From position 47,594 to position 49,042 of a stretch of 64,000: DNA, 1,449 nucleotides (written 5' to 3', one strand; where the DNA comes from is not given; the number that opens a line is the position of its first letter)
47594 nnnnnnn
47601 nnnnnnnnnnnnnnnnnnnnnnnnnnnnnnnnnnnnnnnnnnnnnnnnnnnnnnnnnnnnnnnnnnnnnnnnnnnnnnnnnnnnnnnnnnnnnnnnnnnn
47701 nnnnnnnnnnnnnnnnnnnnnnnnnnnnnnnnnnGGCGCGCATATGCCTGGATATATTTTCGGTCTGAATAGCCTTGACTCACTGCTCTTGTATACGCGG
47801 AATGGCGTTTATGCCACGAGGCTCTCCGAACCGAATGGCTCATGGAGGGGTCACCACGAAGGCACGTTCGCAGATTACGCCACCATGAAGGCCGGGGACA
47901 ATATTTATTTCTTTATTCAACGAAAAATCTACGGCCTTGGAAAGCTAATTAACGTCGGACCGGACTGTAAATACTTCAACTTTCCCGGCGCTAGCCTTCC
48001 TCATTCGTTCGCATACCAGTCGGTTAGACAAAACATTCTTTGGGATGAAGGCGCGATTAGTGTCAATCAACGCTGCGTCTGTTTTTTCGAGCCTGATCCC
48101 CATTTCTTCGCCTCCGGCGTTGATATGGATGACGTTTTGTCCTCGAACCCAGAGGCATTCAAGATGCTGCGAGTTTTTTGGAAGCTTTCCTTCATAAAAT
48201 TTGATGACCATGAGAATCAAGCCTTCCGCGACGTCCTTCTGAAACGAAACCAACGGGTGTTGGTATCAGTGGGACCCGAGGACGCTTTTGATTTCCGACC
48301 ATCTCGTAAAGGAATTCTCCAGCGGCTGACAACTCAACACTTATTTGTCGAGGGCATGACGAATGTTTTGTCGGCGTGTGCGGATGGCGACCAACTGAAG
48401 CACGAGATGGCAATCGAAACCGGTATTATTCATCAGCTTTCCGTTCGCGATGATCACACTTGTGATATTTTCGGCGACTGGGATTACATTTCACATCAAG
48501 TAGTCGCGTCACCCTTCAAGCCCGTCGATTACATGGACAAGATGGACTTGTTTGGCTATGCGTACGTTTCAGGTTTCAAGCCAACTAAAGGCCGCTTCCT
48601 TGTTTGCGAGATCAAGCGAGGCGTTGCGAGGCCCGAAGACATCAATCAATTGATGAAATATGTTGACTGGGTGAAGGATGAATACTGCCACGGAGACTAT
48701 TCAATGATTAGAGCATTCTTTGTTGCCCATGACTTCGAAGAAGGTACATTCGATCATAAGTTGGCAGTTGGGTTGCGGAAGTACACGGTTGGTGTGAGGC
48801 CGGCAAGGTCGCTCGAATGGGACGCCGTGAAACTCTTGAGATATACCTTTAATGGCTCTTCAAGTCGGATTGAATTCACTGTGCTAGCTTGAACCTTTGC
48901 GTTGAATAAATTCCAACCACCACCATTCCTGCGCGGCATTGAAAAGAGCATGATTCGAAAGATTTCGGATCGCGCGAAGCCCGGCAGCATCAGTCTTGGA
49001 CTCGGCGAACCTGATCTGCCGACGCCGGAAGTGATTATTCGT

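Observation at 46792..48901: Methylase + nuclease cassette wedged into an otherwise contiguous DAP/lysine operon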

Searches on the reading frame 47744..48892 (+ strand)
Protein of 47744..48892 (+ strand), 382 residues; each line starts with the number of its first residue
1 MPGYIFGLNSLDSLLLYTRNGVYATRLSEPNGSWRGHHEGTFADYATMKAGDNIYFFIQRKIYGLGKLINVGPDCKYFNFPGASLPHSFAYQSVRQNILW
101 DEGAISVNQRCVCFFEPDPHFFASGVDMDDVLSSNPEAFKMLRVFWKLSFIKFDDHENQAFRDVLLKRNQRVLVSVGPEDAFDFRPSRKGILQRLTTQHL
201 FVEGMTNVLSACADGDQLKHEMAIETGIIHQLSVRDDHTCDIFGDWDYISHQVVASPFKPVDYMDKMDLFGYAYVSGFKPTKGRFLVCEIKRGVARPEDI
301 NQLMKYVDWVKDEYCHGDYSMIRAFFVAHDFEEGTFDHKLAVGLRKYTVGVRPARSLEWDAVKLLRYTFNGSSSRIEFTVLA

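Call 3: search_protein_families(library=pfam, proteins=[window:47744-48892:+], max_evalue=0.01)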
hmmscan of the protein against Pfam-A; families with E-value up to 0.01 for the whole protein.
window:47744-48892:+ (382 aa): 0 families

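Call 4: search_protein_families(library=padloc, proteins=[window:47744-48892:+], max_evalue=1)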
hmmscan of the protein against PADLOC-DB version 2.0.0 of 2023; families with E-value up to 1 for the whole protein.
window:47744-48892:+ (382 aa): 3 families
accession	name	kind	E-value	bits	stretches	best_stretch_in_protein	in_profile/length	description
PDLC04824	PDC-S02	-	0.016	12.4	1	282-318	232-268/308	-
PDLC04813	PDC-S02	-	0.035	12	1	282-315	74-107/175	-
PDLC04810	PDC-S02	-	0.065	10.5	1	283-315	257-289/355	-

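Call 6: search_protein_families(library=ncbifam, proteins=[window:47744-48892:+], max_evalue=1)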
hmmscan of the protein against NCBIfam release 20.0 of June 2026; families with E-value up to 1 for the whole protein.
window:47744-48892:+ (382 aa): 1 family
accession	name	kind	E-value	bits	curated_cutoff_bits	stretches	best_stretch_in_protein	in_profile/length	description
NF003270.0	PRK04247.1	equivalog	0.00038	19.6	216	1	281-331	169-216/250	endonuclease NucS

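Call 8: search_solved_structures(query=window:47744-48892:+, max_evalue=10)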
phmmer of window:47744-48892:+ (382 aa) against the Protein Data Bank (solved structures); distinct sequences matched with E-value up to 10: 3.
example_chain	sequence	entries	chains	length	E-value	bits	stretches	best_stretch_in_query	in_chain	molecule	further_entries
2vld_A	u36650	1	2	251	0.0049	19.1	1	251-335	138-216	Endonuclease NucS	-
5gke_A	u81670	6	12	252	0.44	12.6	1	251-331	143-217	Endonuclease EndoMS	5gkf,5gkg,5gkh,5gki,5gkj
7ane_ai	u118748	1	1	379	1.2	11.2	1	259-318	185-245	mS56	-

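Call 9: find_homologous_proteins(query=window:47744-48892:+, max_evalue=0.001)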
Query window:47744-48892:+ (382 aa): 1361 proteins with E <= 0.001 among 2632 candidates; the best 120 are listed.
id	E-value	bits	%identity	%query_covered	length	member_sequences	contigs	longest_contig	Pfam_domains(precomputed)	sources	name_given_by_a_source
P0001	4.2e-267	903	100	100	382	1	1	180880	-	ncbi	ncbi:MAG: hypothetical protein ABR607_03530 [Pyrinomonadaceae bacterium]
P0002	9.6e-233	790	87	100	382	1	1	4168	-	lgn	-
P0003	1.6e-209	714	78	100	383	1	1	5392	-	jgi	jgi:hypothetical protein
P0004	3.6e-208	709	77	100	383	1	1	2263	-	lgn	-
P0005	2.1e-205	700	78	100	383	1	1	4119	-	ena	-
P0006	1.3e-202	691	74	100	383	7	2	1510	-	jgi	jgi:hypothetical protein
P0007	2.4e-198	677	74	99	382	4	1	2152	-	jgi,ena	-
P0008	5.4e-195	666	72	100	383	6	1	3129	-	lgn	-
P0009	3.8e-187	640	69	99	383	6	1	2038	-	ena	-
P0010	1.4e-186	638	70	99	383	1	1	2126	-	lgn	-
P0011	3.1e-185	634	68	100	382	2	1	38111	-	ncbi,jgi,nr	ncbi:MAG: hypothetical protein QOH41_1763 [Blastocatellia bacterium]|jgi:hypothetical protein|nr:hyp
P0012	2.2e-182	624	67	100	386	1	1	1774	-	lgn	-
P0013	3.1e-179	614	66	100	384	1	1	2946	-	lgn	-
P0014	3.6e-179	614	67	99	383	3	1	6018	-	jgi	-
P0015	3.3e-178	611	66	100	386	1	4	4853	-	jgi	jgi:hypothetical protein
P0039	4.5e-171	587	63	100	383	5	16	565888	-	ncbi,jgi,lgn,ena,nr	ncbi:MAG TPA: hypothetical protein P5526_10075 [Anaerolineae bacterium]|nr:hypothetical protein [Ana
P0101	4.8e-149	515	55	99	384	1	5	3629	PF01939.22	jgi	jgi:hypothetical protein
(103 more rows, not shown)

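Call 11: find_encoding_contigs(protein=P0039, flank=6000, max_places=4)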
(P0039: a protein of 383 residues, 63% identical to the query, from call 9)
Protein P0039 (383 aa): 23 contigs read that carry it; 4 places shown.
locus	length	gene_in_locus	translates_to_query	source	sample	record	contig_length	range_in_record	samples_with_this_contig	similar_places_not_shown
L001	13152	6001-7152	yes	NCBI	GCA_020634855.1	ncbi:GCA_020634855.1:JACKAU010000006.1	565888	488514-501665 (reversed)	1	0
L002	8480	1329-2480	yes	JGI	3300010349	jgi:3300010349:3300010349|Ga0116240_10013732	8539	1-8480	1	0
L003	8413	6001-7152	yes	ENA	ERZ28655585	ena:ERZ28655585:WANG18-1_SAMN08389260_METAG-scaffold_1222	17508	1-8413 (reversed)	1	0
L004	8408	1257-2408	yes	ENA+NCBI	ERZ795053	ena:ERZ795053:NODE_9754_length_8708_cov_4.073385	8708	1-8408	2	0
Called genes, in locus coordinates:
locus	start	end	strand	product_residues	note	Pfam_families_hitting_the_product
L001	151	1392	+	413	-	PF12728:HTH_17 (weak), PF00285:Citrate_synt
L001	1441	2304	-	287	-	-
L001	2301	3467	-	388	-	PF03435:Sacchrp_dh_NADP, PF16653:Sacchrp_dh_C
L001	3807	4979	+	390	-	PF06224:AlkZ-like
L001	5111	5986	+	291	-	PF02086:MethyltransfD12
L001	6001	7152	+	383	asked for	-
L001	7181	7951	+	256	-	PF02654:CobS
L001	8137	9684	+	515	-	PF02446:Glyco_hydro_77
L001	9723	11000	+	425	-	PF01232:Mannitol_dh, PF08125:Mannitol_dh_C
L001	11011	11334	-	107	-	PF07883:Cupin_2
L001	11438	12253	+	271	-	-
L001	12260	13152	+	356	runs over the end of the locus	-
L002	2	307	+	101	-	?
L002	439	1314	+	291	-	PF02086:MethyltransfD12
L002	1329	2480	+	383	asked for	-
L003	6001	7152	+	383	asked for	-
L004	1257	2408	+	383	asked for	-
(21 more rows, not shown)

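Call 12: find_encoding_contigs(protein=P0011, flank=8000, max_places=3)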
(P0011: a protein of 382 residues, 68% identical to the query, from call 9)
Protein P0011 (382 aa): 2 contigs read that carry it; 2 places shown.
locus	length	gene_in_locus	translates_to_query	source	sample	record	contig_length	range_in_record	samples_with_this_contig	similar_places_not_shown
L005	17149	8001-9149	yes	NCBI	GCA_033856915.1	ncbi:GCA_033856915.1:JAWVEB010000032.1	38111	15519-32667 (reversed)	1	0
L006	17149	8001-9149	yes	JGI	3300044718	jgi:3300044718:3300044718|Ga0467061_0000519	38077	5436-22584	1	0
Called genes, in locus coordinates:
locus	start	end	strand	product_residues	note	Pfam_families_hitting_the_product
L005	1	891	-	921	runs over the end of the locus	PF07517:SecA_DEAD, PF01043:SecA_PP_bind, PF21090:P-loop_SecA, PF07516:SecA_SW, PF02810:SEC-C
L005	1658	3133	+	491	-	PF00696:AA_kinase, PF13840:ACT_7 (weak), PF22468:ACT_9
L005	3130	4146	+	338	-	PF01546:Peptidase_M20, PF07687:M20_dimer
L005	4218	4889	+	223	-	PF01113:DapB_N, PF05173:DapB_C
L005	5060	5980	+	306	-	PF00701:DHDPS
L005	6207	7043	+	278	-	PF14805:THDPS_N_2, PF00132:Hexapep (faint), PF25087:GMPPB_C (faint), PF14602:Hexapep_2 (weak)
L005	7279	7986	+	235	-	PF02086:MethyltransfD12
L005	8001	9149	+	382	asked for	-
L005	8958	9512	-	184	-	-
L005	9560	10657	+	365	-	PF00155:Aminotran_1_2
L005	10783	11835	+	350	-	PF01118:Semialdhyde_dh, PF02774:Semialdhyde_dhC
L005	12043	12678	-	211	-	PF12146:Hydrolase_4, PF00561:Abhydrolase_1 (weak), PF12697:Abhydrolase_6 (faint), PF20408:Abhydrolase_11, PF01738:DLH (weak)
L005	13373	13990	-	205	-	PF02353:CMAS (faint), PF03848:TehB, PF13489:Methyltransf_23, PF13649:Methyltransf_25, PF13847:Methyltransf_31, PF08241:Methyltransf_11, PF08242:Methyltransf_12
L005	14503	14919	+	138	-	-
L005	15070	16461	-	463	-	PF00672:HAMP, PF00512:HisKA, PF02518:HATPase_c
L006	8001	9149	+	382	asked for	-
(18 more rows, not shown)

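Call 21: predict_structure(alignment_id=A1)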
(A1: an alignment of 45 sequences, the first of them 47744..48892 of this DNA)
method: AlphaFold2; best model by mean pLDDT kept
length: 382 residues; sequences in the alignment: 45
mean_pLDDT: 92.2   pTM: 0.90
mean pLDDT of the five models: 92.2, 90.8, 90.1, 90.0, 87.5
residues with pLDDT >= 90: 303; 70-90: 67; 50-70: 12; < 50: 0
segments of 3 or more residues with pLDDT < 50: none
pLDDT, mean of each block of 10 residues (from residue 1): 91 95 93 92 95 93 95 97 95 96 94 96 91 84 73 90 92 89 91 96 96 96 97 96 95 71 77 93 96 96 94 90 98 95 91 90 97 96 87
secondary structure, 60 per line:
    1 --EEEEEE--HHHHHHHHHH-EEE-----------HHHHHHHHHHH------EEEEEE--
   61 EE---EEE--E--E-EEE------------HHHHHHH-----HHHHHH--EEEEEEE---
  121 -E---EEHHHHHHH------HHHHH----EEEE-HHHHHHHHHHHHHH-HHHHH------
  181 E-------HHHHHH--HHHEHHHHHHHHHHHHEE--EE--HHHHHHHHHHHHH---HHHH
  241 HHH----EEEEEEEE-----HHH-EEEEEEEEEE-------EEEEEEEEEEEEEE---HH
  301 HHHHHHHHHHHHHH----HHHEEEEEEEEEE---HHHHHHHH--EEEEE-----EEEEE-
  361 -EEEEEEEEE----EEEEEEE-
elements in order: E3-8 H11-20 E22-24 H36-46 E53-58 E66-68 E76-78 H91-97 H103-108 E111-117 H128-134 H141-145 E150-153 H155-168 H170-174 H189-194 H201-212 H221-233 H237-243 E248-255 E265-274 E282-295 H299-314 E322-331 H335-342 E345-349 E355-359 E362-370 E375-381

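Call 24: fold_search(model_id=the predicted structure, library=pdb)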
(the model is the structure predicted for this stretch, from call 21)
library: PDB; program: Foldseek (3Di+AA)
matches with E <= 10: 378; with E <= 0.001: 4
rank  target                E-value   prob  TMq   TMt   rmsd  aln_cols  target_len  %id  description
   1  2vld_B                3.4e-04  1.00  0.17  0.27   5.8        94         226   24  crystal structure of a repair endonuclease from Pyrococcus abyssi (released 2009-05-19)
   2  5gke_A                3.6e-04  1.00  0.16  0.26   2.9        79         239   24  Structure of EndoMS-dsDNA1 complex (released 2016-11-02)
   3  2vld_A                4.6e-04  1.00  0.17  0.27   5.8        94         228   24  crystal structure of a repair endonuclease from Pyrococcus abyssi (released 2009-05-19)
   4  2gbs_MODEL_1_A        1.0e-03  1.00  0.26  0.60   4.7       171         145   13  NMR structure of Rpa0253 from Rhodopseudomonas palustris. Northeast structural genomics consortium target RpR3 (released 2006-04-11)
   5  5gkj_B                1.5e-03  1.00  0.16  0.25   3.4        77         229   22  Structure of EndoMS in apo form (released 2016-11-02)
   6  5zuu_A                2.3e-03  1.00  0.27  0.57   5.8       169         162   10  Crystal structure of AtCPSF30 YTH domain in complex with 10mer m6A-modified RNA (released 2019-05-15)
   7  5zuu_C                2.9e-03  0.99  0.24  0.48   8.6       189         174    9  Crystal structure of AtCPSF30 YTH domain in complex with 10mer m6A-modified RNA (released 2019-05-15)
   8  7a1v_A                3.3e-03  1.00  0.25  0.55   5.7       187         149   11  Crystal structure of YTHDF2 in complex with m1A (released 2021-08-25)
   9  7z8w_A                4.4e-03  0.99  0.23  0.53   6.6       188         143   10  Crystal structure of YTHDF2 with compound YLI_DC1_018 (released 2022-03-30)
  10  4wqn_A                4.6e-03  0.99  0.24  0.52   6.1       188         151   10  Crystal structure of N6-methyladenosine RNA reader YTHDF2 (released 2014-11-19)
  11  6zda_B                5.2e-03  0.99  0.18  0.37   6.0       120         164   14  Crystal structure of YTHDC1 M438A mutant complex with m6A (released 2021-01-13)
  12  9qem_A                6.3e-03  0.99  0.24  0.54   6.2       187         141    8  Crystal structure of YTHDF2 in complex with compound 3 (AI-DF2-11) (released 2025-07-09)
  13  4rdo_F                6.6e-03  0.99  0.24  0.55   6.3       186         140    8  Structure of YTH-YTHDF2 in the free state (released 2014-12-24)
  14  7yxe_A                7.0e-03  0.98  0.24  0.51   6.5       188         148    9  Crystal structure of YTHDF2 with compound ZA_143 (released 2022-03-02)
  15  4u8t_A                7.5e-03  0.99  0.18  0.39   4.6       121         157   11  Crystal structure of YTH domain of Zygosaccharomyces rouxii MRB1 protein in complex with N6-Methyladenosine RNA (released 2014-09-10)
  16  1zce                  8.4e-03  0.97  0.22  0.50   8.4       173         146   14  X-Ray Crystal Structure of Protein Atu2648 from Agrobacterium tumefaciens. Northeast Structural Genomics Consortium Targ (released 2005-04-19)
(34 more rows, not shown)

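Call 30: search_solved_structures(query=A1, max_evalue=10)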
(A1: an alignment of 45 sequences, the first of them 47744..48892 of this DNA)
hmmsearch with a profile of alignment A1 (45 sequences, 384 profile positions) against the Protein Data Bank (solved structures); distinct sequences matched with E-value up to 10: 13.
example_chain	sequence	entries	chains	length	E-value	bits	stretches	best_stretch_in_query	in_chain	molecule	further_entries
2vld_A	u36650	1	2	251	0.037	16.1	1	255-317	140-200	Endonuclease NucS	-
6je3_A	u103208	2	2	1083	0.25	13.4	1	107-178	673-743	CRISPR-associated endonuclease Cas9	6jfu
1b9l_A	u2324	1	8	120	0.6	12.2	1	136-241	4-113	PROTEIN (EPIMERASE)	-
6kc8_A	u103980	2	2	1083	0.69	12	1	107-178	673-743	CRISPR-associated endonuclease Cas9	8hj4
6jdv_A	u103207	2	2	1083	0.69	12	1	107-178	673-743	CRISPR-associated endonuclease Cas9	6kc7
8ja0_A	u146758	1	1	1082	0.69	12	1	107-178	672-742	CRISPR-associated endonuclease Cas9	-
6je4_A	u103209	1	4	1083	0.7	11.9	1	107-178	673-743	CRISPR-associated endonuclease Cas9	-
6jdq_A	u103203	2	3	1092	0.7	11.9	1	107-178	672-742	CRISPR-associated endonuclease Cas9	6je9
6knb_B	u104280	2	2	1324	0.87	11.6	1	254-302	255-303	DNA polymerase D DP2 (DNA polymerase II large) subunit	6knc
9myr_A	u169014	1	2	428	1.4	11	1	104-136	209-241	Nonspecific lipid-transfer protein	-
5gke_A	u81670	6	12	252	1.4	11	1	285-317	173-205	Endonuclease EndoMS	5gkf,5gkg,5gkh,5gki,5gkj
7ar7_P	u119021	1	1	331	1.8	10.6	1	135-214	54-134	NADH dehydrogenase [ubiquinone] 1 alpha subcomplex subunit 9, mitochondrial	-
7a23_T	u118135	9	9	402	1.9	10.6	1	135-214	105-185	39kDa | NADH dehydrogenase [ubiquinone] 1 alpha subcomplex subunit 9, mitochondrial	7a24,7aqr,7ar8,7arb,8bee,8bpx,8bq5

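Call 33: find_related_loci(query=A1, collection=metagenome_contigs, flank=5000)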
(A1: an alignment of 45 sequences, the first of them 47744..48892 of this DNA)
Query A1 (382 aa) in metagenome_contigs; peptide patterns used: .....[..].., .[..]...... (x = any residue, [..] = any of these).
559 stretches matched a pattern; 263 encode a relative of the query (tblastn E <= 1e-3); the best 80 are kept; 80 distinct loci.
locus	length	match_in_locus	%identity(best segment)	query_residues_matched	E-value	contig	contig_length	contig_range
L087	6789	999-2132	74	1-378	0e+0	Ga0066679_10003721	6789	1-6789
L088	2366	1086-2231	70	1-381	0e+0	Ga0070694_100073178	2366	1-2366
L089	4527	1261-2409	69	1-381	0e+0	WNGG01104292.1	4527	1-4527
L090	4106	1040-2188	69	1-381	0e+0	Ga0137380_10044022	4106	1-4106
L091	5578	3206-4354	68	1-382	0e+0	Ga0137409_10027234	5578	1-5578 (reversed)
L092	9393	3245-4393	68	1-382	0e+0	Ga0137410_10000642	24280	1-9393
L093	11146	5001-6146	63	1-381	2e-177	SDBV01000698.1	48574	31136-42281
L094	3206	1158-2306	67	1-382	0e+0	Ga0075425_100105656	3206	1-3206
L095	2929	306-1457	65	1-382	0e+0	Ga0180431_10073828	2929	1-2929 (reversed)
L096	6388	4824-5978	65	1-382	1e-177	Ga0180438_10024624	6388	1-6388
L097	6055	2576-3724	63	1-381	2e-176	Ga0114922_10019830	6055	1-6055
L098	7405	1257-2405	63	1-382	4e-173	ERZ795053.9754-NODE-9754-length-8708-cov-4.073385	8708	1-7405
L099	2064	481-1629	63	1-381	0e+0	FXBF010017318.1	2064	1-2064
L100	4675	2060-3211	63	1-382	1e-173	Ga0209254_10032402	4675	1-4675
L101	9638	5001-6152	63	1-381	1e-166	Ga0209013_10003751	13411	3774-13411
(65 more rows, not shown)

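Call 39: search_dna_similar(query=window:47744-48892:+, collection=plasmids, mode=protein, max_rows=20)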
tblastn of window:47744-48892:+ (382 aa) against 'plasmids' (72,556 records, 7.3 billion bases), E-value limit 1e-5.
Records with a match: 2; places in all: 2; records where one place covers at least 80% of the query: 2.
Best place of each record, by identity: <60% 2.
By first word of the organism name: Clostridium 1; Haladaptatus 1.
By predicted mobility (MOB-suite, as given by PLSDB): non-mobilizable 2.
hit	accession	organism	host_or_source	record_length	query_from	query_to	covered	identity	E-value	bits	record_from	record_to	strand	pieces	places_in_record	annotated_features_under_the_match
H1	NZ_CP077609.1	Clostridium tagluense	single colony,lamb meat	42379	1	378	99%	49.1%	7e-123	397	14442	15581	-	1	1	hypothetical protein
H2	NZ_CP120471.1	Haladaptatus sp. DYSN1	cell culture,sediment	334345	1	381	100%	21.8%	2e-13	80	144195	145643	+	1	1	hypothetical protein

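Call 40: search_dna_similar(query=window:47744-48892:+, collection=phages, mode=protein, max_rows=20)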
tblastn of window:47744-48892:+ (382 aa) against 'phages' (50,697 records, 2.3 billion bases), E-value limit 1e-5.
No match.

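Call 41: get_annotated_region(hit=H1, flank=5000)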
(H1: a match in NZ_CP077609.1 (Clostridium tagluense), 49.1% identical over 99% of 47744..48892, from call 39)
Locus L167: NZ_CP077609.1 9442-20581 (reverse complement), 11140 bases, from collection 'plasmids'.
description: Clostridium tagluense strain CM008 plasmid pCM008-D, complete sequence
organism: Clostridium tagluense (NCBI taxid 360422)
taxonomy: Bacteria; Bacillota; Clostridia; Eubacteriales; Clostridiaceae; Clostridium; Clostridium tagluense
host: -; source: single colony,lamb meat; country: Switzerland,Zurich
typing (MOB-suite, as given by PLSDB): non-mobilizable
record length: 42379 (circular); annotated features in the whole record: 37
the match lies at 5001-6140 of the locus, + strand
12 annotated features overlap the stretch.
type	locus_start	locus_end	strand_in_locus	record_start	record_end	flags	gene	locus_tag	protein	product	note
CDS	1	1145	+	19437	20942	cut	-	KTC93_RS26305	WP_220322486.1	DNA-binding response regulator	-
CDS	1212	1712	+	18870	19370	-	-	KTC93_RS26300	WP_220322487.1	hypothetical protein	-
CDS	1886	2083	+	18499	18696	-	-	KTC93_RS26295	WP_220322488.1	hypothetical protein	-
CDS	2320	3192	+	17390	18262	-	-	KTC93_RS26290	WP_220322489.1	recombinase family protein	GO:0006310 - DNA recombination [Evidence IEA]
CDS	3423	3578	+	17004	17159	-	-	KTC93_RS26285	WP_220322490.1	hypothetical protein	-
CDS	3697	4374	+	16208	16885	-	-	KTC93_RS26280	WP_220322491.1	hypothetical protein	-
CDS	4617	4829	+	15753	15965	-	-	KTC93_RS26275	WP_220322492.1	hypothetical protein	-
CDS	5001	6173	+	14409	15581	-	-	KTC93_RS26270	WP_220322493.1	hypothetical protein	-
CDS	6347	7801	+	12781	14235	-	-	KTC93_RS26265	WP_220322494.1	Sau3AI family type II restriction endonuclease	-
CDS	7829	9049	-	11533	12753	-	dcm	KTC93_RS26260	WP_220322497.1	DNA (cytosine-5-)-methyltransferase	GO:0006304 - DNA modification [Evidence IEA]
CDS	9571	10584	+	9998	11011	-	-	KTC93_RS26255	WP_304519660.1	Rpn family recombination-promoting nuclease/putative transposase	-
CDS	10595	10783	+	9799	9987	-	-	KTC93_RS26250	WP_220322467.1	hypothetical protein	-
